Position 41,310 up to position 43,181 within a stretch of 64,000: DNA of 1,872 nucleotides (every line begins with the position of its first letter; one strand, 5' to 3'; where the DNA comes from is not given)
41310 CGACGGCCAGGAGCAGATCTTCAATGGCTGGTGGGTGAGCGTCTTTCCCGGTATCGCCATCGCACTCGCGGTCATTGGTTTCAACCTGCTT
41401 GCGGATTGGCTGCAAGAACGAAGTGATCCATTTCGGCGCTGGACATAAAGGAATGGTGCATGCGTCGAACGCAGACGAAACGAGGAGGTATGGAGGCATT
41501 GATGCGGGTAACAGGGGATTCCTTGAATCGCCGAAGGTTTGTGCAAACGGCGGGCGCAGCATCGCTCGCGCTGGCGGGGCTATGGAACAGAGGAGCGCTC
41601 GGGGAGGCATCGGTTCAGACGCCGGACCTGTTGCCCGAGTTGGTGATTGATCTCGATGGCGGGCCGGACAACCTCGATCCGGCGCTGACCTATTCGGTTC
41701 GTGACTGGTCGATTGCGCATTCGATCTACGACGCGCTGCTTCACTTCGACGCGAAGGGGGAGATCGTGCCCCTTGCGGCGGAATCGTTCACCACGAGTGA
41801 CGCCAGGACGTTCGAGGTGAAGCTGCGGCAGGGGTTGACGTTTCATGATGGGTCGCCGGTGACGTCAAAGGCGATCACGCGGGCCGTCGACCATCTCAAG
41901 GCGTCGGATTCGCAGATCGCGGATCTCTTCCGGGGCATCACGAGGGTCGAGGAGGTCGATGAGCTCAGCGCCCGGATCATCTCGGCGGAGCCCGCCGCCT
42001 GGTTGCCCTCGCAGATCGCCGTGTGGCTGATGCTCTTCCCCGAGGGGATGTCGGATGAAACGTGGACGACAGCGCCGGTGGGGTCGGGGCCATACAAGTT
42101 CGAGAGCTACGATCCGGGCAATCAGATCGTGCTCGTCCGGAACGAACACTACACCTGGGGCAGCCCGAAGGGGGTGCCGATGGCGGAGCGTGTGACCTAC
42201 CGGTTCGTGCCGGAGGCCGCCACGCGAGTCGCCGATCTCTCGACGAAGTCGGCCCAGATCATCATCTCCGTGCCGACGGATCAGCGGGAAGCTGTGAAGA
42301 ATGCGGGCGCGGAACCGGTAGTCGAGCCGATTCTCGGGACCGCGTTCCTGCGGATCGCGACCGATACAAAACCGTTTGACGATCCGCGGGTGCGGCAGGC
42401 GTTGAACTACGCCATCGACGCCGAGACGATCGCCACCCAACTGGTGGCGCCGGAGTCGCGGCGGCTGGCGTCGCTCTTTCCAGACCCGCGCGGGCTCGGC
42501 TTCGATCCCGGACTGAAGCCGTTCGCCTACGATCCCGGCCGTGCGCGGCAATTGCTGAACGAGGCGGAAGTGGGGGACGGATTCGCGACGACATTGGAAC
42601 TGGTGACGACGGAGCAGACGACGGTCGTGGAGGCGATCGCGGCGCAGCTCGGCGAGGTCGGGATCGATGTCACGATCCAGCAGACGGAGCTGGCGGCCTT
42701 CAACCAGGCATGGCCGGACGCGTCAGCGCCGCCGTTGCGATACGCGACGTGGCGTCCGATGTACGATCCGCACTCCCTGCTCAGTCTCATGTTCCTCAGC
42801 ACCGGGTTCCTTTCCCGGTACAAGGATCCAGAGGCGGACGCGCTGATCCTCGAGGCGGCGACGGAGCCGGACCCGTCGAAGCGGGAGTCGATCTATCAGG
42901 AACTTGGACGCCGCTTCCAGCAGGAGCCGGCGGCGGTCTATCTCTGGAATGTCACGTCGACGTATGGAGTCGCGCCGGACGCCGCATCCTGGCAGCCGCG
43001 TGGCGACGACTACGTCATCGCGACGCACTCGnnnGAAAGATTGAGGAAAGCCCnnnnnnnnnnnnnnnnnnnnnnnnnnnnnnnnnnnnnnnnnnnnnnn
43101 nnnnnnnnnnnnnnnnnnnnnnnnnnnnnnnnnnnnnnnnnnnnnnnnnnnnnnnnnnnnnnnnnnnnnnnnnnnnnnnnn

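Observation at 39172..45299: FMN riboswitch controlling an Opp/Dpp-type ABC importer with twin binding proteins and an FbiB-C-like flavoprotein, but no ATPase genes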

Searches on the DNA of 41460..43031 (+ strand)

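Call 13: search_rna_families(sources=[L001, L002, L003, L004, L005, L006, L007], threshold=gathering)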
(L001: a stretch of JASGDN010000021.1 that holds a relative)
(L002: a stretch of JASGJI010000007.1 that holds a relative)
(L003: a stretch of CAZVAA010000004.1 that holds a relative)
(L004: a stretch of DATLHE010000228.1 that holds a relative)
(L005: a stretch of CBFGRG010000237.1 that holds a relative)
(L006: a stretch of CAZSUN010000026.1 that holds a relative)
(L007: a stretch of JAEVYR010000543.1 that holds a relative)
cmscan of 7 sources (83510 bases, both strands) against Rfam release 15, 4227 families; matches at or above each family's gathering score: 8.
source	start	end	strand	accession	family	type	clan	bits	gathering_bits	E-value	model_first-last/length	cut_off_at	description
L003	9995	10356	+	RF00023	tmRNA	Gene;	CL00001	191.2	47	2.9e-76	1-374/374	no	transfer-messenger RNA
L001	15147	15512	+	RF00023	tmRNA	Gene;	CL00001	183.9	47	3.3e-73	1-374/374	no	transfer-messenger RNA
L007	3883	4254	+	RF00023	tmRNA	Gene;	CL00001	164.8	47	4.1e-65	1-374/374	no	transfer-messenger RNA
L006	4227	4374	+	RF00050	FMN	Cis-reg; riboswitch;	-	91.7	66.2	1.3e-19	1-138/138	no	FMN riboswitch aptamer (RFN element)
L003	2750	2897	+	RF00050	FMN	Cis-reg; riboswitch;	-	88.3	66.2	1.1e-18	1-138/138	no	FMN riboswitch aptamer (RFN element)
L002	5727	5874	+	RF00050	FMN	Cis-reg; riboswitch;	-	86.8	66.2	2.7e-18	1-138/138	no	FMN riboswitch aptamer (RFN element)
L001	5604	5751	+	RF00050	FMN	Cis-reg; riboswitch;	-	86.1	66.2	4.2e-18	1-138/138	no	FMN riboswitch aptamer (RFN element)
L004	4393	4540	+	RF00050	FMN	Cis-reg; riboswitch;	-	86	66.2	4.8e-18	1-138/138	no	FMN riboswitch aptamer (RFN element)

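Call 14: search_rna_families(sources=[L008, L009, L010, L011, L012, L013, L014, L015, L017, L021], threshold=gathering)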
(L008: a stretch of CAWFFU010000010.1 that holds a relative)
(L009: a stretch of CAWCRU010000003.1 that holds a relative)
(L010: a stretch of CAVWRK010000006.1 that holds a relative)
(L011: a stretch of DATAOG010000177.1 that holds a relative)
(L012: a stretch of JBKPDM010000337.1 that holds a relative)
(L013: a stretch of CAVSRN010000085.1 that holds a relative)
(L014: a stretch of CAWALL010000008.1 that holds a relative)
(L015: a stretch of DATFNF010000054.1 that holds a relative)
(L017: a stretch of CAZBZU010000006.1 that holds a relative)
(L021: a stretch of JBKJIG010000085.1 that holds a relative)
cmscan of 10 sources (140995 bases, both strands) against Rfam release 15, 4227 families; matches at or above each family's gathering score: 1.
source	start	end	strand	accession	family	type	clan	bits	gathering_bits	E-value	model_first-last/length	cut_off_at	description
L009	1213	1299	-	RF00005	tRNA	Gene; tRNA;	CL00001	52.2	29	5.3e-08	1-71/71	no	tRNA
